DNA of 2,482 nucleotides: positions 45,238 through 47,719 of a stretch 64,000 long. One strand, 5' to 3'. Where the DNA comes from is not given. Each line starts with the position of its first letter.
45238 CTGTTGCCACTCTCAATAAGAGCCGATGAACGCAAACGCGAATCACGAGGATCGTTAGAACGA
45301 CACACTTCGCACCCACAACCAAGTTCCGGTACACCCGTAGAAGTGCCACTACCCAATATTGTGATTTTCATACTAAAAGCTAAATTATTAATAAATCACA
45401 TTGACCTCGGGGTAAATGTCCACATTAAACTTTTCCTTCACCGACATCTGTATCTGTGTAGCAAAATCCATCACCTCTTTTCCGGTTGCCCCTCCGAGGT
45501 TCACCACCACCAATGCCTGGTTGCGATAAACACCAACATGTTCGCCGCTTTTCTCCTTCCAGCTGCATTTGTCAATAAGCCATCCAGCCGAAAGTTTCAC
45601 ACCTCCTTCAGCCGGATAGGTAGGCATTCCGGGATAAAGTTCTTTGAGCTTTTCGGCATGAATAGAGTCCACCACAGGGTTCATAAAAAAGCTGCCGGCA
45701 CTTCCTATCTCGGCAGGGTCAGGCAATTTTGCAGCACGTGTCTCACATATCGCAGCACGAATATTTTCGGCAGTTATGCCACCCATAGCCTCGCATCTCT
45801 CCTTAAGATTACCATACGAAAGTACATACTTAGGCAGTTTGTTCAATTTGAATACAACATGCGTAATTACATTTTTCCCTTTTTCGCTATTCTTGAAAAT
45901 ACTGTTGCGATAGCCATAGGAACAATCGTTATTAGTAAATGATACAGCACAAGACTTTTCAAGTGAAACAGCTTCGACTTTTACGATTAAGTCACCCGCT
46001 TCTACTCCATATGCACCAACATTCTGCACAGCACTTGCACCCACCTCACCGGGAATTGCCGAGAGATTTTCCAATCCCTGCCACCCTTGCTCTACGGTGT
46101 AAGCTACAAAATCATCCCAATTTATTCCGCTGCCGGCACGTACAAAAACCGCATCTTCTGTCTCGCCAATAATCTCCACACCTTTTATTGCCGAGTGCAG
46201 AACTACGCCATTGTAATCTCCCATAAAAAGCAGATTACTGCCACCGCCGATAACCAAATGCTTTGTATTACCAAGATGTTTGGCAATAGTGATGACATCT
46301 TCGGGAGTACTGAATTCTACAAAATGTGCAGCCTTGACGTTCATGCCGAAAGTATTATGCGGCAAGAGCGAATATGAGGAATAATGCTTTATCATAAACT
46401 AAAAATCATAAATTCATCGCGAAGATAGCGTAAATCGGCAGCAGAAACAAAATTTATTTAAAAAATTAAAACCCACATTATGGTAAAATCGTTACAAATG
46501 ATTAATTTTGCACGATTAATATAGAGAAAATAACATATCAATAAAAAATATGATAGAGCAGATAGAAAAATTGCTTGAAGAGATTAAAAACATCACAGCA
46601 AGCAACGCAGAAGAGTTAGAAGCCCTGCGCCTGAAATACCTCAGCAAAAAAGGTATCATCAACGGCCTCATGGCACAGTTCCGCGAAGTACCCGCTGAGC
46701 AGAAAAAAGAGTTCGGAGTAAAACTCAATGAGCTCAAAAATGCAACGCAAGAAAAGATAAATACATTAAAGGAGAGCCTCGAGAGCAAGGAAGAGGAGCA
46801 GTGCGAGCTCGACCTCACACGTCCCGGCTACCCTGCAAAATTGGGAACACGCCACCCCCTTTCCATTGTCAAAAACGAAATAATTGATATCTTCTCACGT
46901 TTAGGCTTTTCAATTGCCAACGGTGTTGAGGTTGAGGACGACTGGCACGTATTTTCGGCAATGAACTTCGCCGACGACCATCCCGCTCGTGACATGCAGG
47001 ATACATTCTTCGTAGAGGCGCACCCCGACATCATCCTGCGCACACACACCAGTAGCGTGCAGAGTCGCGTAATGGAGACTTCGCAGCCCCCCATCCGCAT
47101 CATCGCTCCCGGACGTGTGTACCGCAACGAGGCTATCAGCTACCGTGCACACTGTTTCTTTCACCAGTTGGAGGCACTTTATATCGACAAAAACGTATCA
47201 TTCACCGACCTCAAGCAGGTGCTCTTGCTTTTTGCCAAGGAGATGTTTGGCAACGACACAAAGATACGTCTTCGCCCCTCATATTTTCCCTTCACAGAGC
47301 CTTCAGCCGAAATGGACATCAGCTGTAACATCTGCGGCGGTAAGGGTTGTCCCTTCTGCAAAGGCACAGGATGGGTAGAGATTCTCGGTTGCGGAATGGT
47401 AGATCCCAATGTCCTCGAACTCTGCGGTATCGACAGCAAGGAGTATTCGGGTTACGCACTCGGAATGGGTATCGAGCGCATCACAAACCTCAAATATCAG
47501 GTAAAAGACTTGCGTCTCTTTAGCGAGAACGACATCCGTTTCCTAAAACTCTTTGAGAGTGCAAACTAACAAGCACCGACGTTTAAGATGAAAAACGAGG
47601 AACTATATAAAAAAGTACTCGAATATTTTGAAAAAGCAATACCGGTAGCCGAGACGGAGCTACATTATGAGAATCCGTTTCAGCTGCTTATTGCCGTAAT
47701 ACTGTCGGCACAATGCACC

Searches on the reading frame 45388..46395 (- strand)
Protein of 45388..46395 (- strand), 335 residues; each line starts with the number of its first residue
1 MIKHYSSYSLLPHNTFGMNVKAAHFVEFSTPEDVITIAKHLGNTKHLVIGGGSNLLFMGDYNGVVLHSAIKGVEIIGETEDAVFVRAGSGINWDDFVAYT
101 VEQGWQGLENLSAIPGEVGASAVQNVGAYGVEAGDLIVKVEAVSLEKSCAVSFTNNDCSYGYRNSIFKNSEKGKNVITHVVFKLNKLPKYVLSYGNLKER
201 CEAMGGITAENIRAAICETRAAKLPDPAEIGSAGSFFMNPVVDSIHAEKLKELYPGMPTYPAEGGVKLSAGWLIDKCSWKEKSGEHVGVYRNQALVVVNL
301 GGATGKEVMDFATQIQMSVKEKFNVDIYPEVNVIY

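Call 49: search_protein_families(library=pfam, proteins=[window:45388-46395:-], max_evalue=0.00001)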
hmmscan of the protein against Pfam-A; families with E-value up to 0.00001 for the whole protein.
window:45388-46395:- (335 aa): 2 families
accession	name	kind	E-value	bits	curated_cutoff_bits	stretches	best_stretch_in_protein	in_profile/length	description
PF02873.21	MurB_C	-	1.5e-24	86.4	27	1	212-334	2-99/99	UDP-N-acetylenolpyruvoylglucosamine reductase, C-terminal domain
PF01565.28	FAD_binding_4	-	2.6e-17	63.2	26.4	1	23-143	2-129/139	FAD binding domain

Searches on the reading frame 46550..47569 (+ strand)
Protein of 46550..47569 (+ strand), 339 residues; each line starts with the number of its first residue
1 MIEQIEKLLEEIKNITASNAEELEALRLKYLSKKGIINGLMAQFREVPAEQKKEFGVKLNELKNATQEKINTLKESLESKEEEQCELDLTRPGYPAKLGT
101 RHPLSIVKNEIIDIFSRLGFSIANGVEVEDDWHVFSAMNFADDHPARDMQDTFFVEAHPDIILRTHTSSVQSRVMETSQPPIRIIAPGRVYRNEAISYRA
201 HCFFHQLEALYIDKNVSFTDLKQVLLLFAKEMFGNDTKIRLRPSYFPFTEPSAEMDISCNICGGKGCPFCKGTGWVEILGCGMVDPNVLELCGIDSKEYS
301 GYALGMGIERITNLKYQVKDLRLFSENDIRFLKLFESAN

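Call 49: search_protein_families(library=pfam, proteins=[window:46550-47569:+], max_evalue=0.00001)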
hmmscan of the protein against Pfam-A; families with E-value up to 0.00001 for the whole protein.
window:46550-47569:+ (339 aa): 2 families
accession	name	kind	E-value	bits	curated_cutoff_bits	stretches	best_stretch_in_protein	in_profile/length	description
PF01409.25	tRNA-synt_2d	-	1.3e-90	303.6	19.8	1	87-334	2-245/246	tRNA synthetases class II core domain (F)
PF02912.23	Phe_tRNA-synt_N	-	1.1e-19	70.6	22.3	1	19-84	2-67/69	Aminoacyl tRNA synthetase class II, N-terminal domain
